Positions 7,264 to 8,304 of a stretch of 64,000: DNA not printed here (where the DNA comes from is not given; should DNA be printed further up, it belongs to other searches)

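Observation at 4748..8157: Two-gene module: 881-aa atypical Hsp70 paralog plus co-transcribed 247-aa unknown protein, abutting tRNA-Arg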

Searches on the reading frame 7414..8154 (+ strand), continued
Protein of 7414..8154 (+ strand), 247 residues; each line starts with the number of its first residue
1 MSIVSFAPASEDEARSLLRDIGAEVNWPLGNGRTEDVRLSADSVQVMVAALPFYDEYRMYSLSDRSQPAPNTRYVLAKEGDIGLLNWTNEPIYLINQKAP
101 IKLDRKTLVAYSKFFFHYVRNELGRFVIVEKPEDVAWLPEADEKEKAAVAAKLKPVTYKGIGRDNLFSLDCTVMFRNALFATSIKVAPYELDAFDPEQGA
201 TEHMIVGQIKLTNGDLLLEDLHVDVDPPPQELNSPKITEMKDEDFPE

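Call 67: find_encoding_contigs(protein=P0422, flank=8000, max_places=3)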
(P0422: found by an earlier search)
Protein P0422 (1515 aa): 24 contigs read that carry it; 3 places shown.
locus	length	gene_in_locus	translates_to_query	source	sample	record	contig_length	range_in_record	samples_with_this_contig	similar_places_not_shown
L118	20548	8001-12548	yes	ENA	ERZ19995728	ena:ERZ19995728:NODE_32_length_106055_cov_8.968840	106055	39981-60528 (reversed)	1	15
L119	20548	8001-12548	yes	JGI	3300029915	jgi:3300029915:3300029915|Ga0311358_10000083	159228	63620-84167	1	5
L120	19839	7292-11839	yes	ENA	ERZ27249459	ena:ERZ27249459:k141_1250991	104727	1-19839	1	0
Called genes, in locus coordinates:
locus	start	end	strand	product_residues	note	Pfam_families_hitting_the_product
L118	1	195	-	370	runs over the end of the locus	PF12704:MacB_PCD, PF02687:FtsX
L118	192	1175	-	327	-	PF00348:polyprenyl_synt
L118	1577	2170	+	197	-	PF04264:YceI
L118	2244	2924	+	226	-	PF00072:Response_reg, PF00486:Trans_reg_C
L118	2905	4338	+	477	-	PF00672:HAMP, PF00512:HisKA (weak), PF02518:HATPase_c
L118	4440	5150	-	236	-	PF04172:LrgB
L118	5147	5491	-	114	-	PF04172:LrgB (weak), PF03788:LrgA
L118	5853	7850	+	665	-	-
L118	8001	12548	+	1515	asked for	PF20703:nSTAND1, PF12796:Ank_2, PF13637:Ank_4, PF12796:Ank_2, PF13637:Ank_4 (weak), PF12796:Ank_2, PF00023:Ank (weak), PF12796:Ank_2, +5 more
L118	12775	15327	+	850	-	PF00933:Glyco_hydro_3, PF01915:Glyco_hydro_3_C, PF14310:Fn3-like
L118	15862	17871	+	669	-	PF02085:Cytochrom_CIII (faint), PF14522:Cytochrome_C7 (faint), PF14537:Cytochrom_c3_2 (faint), PF22113:Mtrc-MtrF_II-IV_dom (faint)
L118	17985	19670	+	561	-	PF02085:Cytochrom_CIII (faint), PF14522:Cytochrome_C7 (faint)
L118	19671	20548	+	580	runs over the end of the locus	-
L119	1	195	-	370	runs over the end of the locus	PF12704:MacB_PCD, PF02687:FtsX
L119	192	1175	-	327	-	PF00348:polyprenyl_synt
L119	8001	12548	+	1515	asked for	PF20703:nSTAND1, PF12796:Ank_2, PF13637:Ank_4, PF12796:Ank_2, PF13637:Ank_4 (weak), PF12796:Ank_2, PF00023:Ank (weak), PF12796:Ank_2, +5 more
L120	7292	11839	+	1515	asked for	PF20703:nSTAND1, PF12796:Ank_2, PF13637:Ank_4, PF12796:Ank_2, PF13637:Ank_4 (weak), PF12796:Ank_2, PF00023:Ank (weak), PF12796:Ank_2, +5 more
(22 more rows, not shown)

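Call 68: search_protein_families(library=pfam, proteins=[L118:5853-7847:+, L118:8001-8680:+], max_evalue=1)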
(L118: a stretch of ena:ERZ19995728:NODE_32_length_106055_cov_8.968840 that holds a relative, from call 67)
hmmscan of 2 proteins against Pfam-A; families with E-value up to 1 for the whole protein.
L118:5853-7847:+ (665 aa): 3 families
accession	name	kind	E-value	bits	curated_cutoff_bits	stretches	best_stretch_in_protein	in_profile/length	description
PF06908.16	YpsA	-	0.039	14.4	27.7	1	55-125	30-95/168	YspA SLOG family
PF04244.19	DPRP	-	0.11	12.8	22.1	1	574-609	130-164/224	Deoxyribodipyrimidine photo-lyase-related protein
PF06103.16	DUF948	-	0.15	12.7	37.2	1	565-639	10-78/89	Bacterial protein of unknown function (DUF948)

L118:8001-8680:+ (226 aa): 1 family
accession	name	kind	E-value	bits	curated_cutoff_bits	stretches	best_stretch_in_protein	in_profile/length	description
PF18052.6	Rx_N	-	0.053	14.1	27.7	1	150-217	18-83/93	Rx N-terminal domain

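Call 70: search_solved_structures(query=A2, max_evalue=10, show_alignments=2)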
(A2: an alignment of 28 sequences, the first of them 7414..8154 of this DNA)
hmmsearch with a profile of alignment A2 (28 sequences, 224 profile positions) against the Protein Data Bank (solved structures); distinct sequences matched with E-value up to 10: 1.
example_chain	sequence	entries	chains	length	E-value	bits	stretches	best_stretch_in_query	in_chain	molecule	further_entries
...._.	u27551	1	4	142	0.6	13.1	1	75-139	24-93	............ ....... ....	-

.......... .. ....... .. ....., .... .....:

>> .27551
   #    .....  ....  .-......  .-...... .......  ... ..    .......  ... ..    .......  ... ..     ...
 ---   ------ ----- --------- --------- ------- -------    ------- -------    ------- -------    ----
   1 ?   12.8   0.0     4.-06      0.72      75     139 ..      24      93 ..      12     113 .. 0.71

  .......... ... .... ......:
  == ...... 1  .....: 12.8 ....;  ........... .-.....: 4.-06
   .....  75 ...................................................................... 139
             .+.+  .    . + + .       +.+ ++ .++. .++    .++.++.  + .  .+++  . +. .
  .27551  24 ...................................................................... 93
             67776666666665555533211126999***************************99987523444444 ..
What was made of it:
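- Tried and rejected: A weak sequence hit to the NTF2-like protein YybH (E=0.6, call 70) is only a lead.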

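Call 71: search_protein_families(library=pfam, proteins=[P0290, P0292, P0294, P0306, P0307, P0312, P0375, P0402, P0412, P0342], max_evalue=1)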
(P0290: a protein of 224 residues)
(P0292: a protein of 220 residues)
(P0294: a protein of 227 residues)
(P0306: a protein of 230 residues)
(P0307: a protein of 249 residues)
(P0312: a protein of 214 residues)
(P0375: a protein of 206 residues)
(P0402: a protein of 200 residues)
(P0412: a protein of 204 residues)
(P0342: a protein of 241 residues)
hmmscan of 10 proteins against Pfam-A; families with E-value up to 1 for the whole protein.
P0290 (224 aa): 0 families

P0292 (220 aa): 0 families

P0294 (227 aa): 0 families

P0306 (230 aa): 0 families

P0307 (249 aa): 0 families

P0312 (214 aa): 0 families

P0375 (206 aa): 0 families

P0402 (200 aa): 0 families

P0412 (204 aa): 0 families

P0342 (241 aa): 0 families

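Call 76: fold_search(model_id=the predicted structure, library=viral)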
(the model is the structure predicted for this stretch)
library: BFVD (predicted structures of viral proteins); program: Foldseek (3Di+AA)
matches with E <= 10: 663; with E <= 0.001: 0
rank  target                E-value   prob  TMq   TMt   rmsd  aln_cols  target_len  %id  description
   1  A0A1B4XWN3            3.9e-02  0.23  0.17  0.12  19.5       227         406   10  Uncharacterized protein [Tenacibaculum phage pT24]
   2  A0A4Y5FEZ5            6.1e-02  0.11  0.15  0.10  34.9       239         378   10  Putative capsid protein [Lactobacillus phage 521B]
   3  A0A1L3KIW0            1.1e-01  0.06  0.13  0.08  16.5       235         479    7  Hemagglutinin-neuraminidase [Xinzhou nematode virus 6]
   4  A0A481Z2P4            1.2e-01  0.07  0.14  0.12  16.2       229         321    8  F-box-like protein [Pithovirus LCPAC101]
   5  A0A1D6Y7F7            1.3e-01  0.06  0.13  0.14  19.5       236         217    9  (no name in the UniProt tables at hand)
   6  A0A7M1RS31            1.4e-01  0.07  0.13  0.09  18.9       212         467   13  Uncharacterized protein [uncultured phage cr4_1]
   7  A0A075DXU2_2          1.4e-01  0.05  0.13  0.04  28.3       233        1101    9  (no name in the UniProt tables at hand)
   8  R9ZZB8                2.0e-01  0.04  0.11  0.11  27.5       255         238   10  Structural protein [Cellulophaga phage phi17:2]
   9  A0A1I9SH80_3          2.1e-01  0.11  0.14  0.04  17.1       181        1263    9  Genome polyprotein [Botrytis cinerea betaendornavirus 1]
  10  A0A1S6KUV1            2.2e-01  0.07  0.15  0.07  15.2       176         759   10  Tail fiber protein [Providencia phage vB_PreS_PR1]
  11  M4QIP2                2.3e-01  0.08  0.15  0.20  17.5       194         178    9  Chromophore lyase [Synechococcus phage S-CAM1]
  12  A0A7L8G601            2.5e-01  0.28  0.17  0.28  10.8       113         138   14  (no name in the UniProt tables at hand)
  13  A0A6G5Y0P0            2.6e-01  0.09  0.19  0.09  14.8       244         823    9  (no name in the UniProt tables at hand)
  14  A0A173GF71            2.7e-01  0.08  0.15  0.19  16.6       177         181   10  Uncharacterized protein [Erwinia phage vB_EamM_Deimos-Minion]
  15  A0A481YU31            2.7e-01  0.06  0.15  0.10  18.8       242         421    7  Uncharacterized protein [Marseillevirus LCMAC102]
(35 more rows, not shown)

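Call 85: search_protein_families(library=phrogs, proteins=[window:7414-8154:+, P0290, P0412], max_evalue=0.1)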
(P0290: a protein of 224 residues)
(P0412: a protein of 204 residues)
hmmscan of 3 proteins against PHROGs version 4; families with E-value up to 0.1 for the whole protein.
window:7414-8154:+ (247 aa): 0 families

P0290 (224 aa): 0 families

P0412 (204 aa): 1 family
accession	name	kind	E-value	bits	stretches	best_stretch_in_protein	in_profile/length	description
phrog_27720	-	unknown function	0.017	14.7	1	69-151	334-409/573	-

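Call 88: find_encoding_contigs(protein=P0435, flank=8000, max_places=2)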
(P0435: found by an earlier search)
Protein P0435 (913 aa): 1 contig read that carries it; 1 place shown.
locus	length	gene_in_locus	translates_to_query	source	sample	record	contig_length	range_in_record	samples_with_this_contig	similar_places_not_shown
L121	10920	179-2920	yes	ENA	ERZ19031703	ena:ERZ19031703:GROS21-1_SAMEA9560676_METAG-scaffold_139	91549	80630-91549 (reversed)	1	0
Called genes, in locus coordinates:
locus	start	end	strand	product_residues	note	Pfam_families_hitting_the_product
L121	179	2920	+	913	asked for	PF13414:TPR_11 (faint), PF13431:TPR_17 (faint)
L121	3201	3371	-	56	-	-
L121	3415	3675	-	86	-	-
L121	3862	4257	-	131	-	PF01850:PIN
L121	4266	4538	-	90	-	PF04014:MazE_antitoxin (weak)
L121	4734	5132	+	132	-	-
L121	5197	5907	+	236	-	PF01259:SAICAR_synt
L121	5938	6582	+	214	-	PF09335:VTT_dom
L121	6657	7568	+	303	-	PF13292:DXP_synthase_N, PF00456:Transketolase_N, PF09364:XFP_N (weak), PF00676:E1_dh (weak)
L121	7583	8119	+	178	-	PF03602:Cons_hypoth95, PF05175:MTS (weak)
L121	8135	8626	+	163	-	PF01467:CTP_transf_like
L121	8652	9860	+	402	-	PF00155:Aminotran_1_2, PF00266:Aminotran_5 (faint), PF01041:DegT_DnrJ_EryC1, PF01053:Cys_Met_Meta_PP (weak)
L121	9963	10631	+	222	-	-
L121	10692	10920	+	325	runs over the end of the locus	PF04468:PSP1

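Call 89: find_encoding_contigs(protein=P0276, flank=8000, max_places=2)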
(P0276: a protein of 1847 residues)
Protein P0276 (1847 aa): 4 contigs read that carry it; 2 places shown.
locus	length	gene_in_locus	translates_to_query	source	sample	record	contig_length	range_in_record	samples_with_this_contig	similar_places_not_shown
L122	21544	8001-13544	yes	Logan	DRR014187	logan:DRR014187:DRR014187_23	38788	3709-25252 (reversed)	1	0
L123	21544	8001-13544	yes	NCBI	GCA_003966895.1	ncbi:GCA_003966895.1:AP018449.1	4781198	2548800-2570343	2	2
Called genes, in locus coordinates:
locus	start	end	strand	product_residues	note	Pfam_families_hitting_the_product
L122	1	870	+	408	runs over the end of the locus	PF12000:Glyco_trans_4_3, PF00534:Glycos_transf_1, PF13692:Glyco_trans_1_4, PF13524:Glyco_trans_1_2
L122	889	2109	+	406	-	PF12000:Glyco_trans_4_3, PF00534:Glycos_transf_1, PF13692:Glyco_trans_1_4, PF13524:Glyco_trans_1_2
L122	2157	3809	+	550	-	PF00515:TPR_1 (faint), PF07719:TPR_2 (faint), PF13181:TPR_8 (faint), PF13371:TPR_9, PF13414:TPR_11 (faint), PF13432:TPR_16 (weak), PF14559:TPR_19 (weak), PF13844:Glyco_transf_41, +1 more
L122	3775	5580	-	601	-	PF23914:TPR_CcmH_CycH (weak), PF24575:TPR_Slam (weak), PF13424:TPR_12, PF25063:ARM_TT21_C, PF00515:TPR_1, PF13432:TPR_16, PF23914:TPR_CcmH_CycH, PF14559:TPR_19, +20 more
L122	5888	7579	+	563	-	PF00353:HemolysinCabind, PF22783:BapA_N (faint), PF06594:HCBP_related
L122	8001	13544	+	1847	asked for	PF13414:TPR_11 (faint), PF13431:TPR_17 (faint), PF13424:TPR_12 (faint), PF07719:TPR_2 (faint), PF21033:RMD1-3 (faint), PF00515:TPR_1 (faint), PF13371:TPR_9 (faint)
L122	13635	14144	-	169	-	-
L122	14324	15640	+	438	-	PF03721:UDPG_MGDP_dh_N, PF00984:UDPG_MGDP_dh, PF03720:UDPG_MGDP_dh_C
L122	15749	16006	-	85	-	PF06769:YoeB_toxin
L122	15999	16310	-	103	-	PF02604:PhdYeFM_antitox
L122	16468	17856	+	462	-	PF00483:NTP_transferase, PF12804:NTP_transf_3, PF22640:ManC_GMP_beta-helix, PF01050:MannoseP_isomer, PF07883:Cupin_2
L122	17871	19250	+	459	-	PF02878:PGM_PMM_I, PF02879:PGM_PMM_II, PF02880:PGM_PMM_III, PF00408:PGM_PMM_IV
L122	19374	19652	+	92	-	PF01402:RHH_1 (weak), PF03693:ParD_antitoxin (weak)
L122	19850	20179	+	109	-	PF01909:NTP_transf_2, PF18765:Polbeta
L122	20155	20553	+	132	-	PF08780:NTase_sub_bind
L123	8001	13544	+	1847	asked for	PF13414:TPR_11 (faint), PF13431:TPR_17 (faint), PF13424:TPR_12 (faint), PF07719:TPR_2 (faint), PF21033:RMD1-3 (faint), PF00515:TPR_1 (faint), PF13371:TPR_9 (faint)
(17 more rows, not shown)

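Call 90: find_encoding_contigs(protein=P0274, flank=8000, max_places=2)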
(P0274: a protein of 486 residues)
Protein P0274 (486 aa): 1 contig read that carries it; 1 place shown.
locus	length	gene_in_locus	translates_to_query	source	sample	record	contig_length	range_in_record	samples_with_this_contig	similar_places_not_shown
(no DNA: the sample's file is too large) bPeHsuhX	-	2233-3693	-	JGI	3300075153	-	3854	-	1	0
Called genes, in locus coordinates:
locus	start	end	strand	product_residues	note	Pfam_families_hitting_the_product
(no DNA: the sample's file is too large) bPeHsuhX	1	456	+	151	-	?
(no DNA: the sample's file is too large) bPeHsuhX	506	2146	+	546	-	PF13424:TPR_12, PF00515:TPR_1 (weak), PF13424:TPR_12, PF00515:TPR_1 (weak), PF13424:TPR_12, PF00515:TPR_1, PF13424:TPR_12, PF14938:SNAP, +18 more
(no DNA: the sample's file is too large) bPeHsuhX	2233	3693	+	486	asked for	-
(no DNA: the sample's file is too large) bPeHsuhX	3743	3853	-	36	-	?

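Call 98: search_dna_similar(query=window:7414-8154:+, collection=plasmids, mode=protein, max_evalue=0.001, max_rows=15)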
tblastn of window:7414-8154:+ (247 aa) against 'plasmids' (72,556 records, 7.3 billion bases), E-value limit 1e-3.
Records with a match: 2; places in all: 2; records where one place covers at least 80% of the query: 0.
Best place of each record, by identity: <60% 2.
By first word of the organism name: Sinorhizobium 2.
By predicted mobility (MOB-suite, as given by PLSDB): conjugative 2.
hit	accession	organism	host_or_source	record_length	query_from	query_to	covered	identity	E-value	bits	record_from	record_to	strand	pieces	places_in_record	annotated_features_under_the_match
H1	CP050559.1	Sinorhizobium meliloti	Melilotus officinalis,cell culture,root ...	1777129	39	188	61%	24.1%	2e-5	53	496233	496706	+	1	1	hypothetical protein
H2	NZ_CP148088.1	Sinorhizobium meliloti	Medicago sativa,cell culture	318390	39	188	61%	24.1%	2e-5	52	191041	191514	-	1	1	ankyrin repeat domain-containing protein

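Call 99: search_dna_similar(query=window:7414-8154:+, collection=phages, mode=protein, max_evalue=0.001, max_rows=10)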
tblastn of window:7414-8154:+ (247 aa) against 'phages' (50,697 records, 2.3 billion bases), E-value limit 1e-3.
No match.
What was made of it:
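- There are no phage homologs (calls 85, 99).
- Tried and rejected: Nothing was found (calls 85, 99).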

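Call 121: get_annotated_region(hit=H2, flank=7000)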
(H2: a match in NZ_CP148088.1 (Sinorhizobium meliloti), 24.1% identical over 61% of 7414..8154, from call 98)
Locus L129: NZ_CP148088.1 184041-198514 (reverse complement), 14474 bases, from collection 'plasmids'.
description: Sinorhizobium meliloti strain 1132 plasmid pEm1132b, complete sequence
organism: Sinorhizobium meliloti (NCBI taxid 382)
taxonomy: Bacteria; Pseudomonadota; Alphaproteobacteria; Hyphomicrobiales; Rhizobiaceae; Sinorhizobium; Sinorhizobium meliloti
host: -; source: Medicago sativa,cell culture; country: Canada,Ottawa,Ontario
typing (MOB-suite, as given by PLSDB): conjugative; replicon rep_cluster_471; relaxase MOBP; mating-pair formation MPF_T
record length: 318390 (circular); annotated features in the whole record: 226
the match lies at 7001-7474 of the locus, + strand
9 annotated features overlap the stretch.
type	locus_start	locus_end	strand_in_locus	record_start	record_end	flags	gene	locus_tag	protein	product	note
CDS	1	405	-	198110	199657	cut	-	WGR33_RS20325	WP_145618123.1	type IV secretory system conjugative DNA transfer family protein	-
CDS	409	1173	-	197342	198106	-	-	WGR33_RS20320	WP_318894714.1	hypothetical protein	-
CDS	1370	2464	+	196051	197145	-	-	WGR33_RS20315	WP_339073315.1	patatin-like phospholipase family protein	GO:0006629 - lipid metabolic process [Evidence IEA]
CDS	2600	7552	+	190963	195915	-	-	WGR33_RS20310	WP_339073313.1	ankyrin repeat domain-containing protein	-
CDS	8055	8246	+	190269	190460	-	-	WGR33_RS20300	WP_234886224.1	MucR family transcriptional regulator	GO:0006355 - regulation of DNA-templated transcription [Evidence IEA]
CDS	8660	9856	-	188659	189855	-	-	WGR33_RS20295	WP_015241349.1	IS256-like element ISRm5 family transposase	GO:0006313 - DNA transposition [Evidence IEA]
CDS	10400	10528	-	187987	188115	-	-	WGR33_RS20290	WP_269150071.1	hypothetical protein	-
CDS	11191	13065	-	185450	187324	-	-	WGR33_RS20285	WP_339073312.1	SUMF1/EgtB/PvdO family nonheme iron enzyme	-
CDS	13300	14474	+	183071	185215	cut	-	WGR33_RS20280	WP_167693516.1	caspase family protein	GO:0006508 - proteolysis [Evidence IEA]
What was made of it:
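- On a Sinorhizobium meliloti plasmid it lies beside patatin, SUMF1/FGS-type and caspase genes (call 121).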
